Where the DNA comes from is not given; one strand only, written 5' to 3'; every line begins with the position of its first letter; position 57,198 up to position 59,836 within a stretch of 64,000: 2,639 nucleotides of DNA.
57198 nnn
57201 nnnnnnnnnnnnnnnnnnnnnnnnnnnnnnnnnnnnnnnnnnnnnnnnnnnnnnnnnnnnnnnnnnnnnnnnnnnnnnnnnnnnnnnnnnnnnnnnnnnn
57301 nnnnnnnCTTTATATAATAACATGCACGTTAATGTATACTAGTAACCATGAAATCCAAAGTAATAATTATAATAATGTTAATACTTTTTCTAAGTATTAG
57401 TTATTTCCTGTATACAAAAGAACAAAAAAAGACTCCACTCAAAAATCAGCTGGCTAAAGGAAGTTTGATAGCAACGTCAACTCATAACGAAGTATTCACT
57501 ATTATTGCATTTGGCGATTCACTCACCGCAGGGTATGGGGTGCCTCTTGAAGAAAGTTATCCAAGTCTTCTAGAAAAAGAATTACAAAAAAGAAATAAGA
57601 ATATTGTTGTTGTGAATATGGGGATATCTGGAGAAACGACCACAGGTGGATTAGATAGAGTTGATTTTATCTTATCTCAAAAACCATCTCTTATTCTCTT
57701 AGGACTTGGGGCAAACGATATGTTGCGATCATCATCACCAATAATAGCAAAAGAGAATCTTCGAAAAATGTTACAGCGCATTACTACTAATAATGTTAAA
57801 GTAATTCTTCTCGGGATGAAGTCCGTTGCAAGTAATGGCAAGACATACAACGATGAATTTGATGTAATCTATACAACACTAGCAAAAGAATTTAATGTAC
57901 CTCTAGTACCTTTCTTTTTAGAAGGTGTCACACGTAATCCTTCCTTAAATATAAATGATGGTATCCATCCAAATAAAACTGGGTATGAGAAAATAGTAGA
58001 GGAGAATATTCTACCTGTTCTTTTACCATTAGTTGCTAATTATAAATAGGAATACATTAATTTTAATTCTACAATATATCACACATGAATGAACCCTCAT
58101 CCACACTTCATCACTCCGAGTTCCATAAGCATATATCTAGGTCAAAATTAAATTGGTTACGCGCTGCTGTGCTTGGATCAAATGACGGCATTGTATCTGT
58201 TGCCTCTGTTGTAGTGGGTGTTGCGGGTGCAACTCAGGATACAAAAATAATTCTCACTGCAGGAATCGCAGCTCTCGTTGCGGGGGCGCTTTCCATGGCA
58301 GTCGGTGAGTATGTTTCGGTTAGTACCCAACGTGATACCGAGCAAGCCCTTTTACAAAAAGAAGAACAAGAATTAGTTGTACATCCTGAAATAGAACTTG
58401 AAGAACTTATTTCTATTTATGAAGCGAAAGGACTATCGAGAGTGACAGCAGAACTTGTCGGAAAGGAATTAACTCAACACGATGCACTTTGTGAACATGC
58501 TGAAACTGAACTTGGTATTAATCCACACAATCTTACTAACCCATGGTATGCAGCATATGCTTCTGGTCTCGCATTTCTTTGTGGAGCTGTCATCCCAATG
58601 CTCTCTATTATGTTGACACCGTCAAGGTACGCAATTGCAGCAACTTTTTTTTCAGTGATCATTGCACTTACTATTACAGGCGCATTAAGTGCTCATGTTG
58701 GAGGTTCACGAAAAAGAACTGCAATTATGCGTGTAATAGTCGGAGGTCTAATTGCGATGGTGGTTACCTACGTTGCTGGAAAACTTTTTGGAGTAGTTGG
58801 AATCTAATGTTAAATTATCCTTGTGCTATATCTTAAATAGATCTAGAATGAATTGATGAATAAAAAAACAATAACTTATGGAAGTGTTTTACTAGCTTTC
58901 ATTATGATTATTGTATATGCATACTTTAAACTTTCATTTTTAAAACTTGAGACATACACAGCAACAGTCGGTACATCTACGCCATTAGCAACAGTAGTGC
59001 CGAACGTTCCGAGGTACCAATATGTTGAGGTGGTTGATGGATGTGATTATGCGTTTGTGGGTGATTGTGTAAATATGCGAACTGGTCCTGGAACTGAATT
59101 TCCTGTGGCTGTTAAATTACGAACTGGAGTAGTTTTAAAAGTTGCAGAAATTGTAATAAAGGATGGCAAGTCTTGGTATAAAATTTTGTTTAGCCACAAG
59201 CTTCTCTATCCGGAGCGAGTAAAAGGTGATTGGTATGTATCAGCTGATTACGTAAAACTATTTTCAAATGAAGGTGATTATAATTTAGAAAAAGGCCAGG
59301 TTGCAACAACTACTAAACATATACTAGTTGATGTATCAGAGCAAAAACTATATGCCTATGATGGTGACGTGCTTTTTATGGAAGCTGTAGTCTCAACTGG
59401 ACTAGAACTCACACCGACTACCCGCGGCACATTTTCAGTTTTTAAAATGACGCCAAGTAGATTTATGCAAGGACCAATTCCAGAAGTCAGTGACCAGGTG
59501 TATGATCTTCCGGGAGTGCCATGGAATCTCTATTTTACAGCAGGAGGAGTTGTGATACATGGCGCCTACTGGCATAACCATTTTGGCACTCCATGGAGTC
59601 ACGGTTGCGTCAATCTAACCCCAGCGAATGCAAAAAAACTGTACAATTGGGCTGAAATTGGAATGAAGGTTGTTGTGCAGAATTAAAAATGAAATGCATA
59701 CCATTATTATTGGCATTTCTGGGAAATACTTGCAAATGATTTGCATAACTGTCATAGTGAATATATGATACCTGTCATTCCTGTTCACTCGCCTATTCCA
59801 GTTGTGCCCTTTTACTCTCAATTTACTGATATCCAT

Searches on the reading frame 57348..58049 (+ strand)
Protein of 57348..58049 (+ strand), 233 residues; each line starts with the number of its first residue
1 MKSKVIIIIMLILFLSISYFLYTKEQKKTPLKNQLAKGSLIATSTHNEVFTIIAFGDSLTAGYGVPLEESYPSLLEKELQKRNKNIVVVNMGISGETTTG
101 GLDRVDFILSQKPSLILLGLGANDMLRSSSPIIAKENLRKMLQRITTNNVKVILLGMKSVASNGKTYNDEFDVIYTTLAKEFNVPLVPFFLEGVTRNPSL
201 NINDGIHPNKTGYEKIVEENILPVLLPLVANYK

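Call 108: search_protein_families(library=pfam, proteins=[window:57348-58049:+], max_evalue=0.00001)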
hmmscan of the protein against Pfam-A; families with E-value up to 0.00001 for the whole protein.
window:57348-58049:+ (233 aa): 2 families
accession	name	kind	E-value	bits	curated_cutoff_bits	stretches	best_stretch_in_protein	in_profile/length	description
PF13472.12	Lipase_GDSL_2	-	1.8e-29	103.9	32.9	1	54-214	1-177/178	GDSL-like Lipase/Acylhydrolase family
PF00657.28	Lipase_GDSL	-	1.1e-23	85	23.6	1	52-219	1-207/208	GDSL-like Lipase/Acylhydrolase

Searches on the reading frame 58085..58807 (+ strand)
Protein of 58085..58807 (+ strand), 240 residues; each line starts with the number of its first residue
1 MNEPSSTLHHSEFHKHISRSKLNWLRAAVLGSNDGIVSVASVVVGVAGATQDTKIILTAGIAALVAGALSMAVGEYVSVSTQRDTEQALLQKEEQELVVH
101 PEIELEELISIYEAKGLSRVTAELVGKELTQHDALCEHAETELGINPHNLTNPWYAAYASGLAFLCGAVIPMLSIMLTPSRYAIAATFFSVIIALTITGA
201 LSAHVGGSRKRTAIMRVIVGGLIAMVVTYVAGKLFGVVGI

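Call 108: search_protein_families(library=pfam, proteins=[window:58085-58807:+], max_evalue=0.00001)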
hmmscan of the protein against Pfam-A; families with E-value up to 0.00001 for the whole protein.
window:58085-58807:+ (240 aa): 1 family
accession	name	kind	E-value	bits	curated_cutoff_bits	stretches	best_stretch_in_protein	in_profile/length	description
PF01988.24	VIT1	-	2.5e-67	227.3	28.1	1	25-233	1-214/214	VIT family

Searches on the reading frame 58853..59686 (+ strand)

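Call 108: search_protein_families(library=pfam, proteins=[window:58853-59686:+], max_evalue=0.00001)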
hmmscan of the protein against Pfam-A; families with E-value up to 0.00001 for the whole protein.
window:58853-59686:+ (277 aa): 1 family
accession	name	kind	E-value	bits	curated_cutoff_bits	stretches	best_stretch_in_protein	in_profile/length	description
PF03734.19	YkuD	-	4e-23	83.1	23.4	1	155-275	2-146/146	L,D-transpeptidase catalytic domain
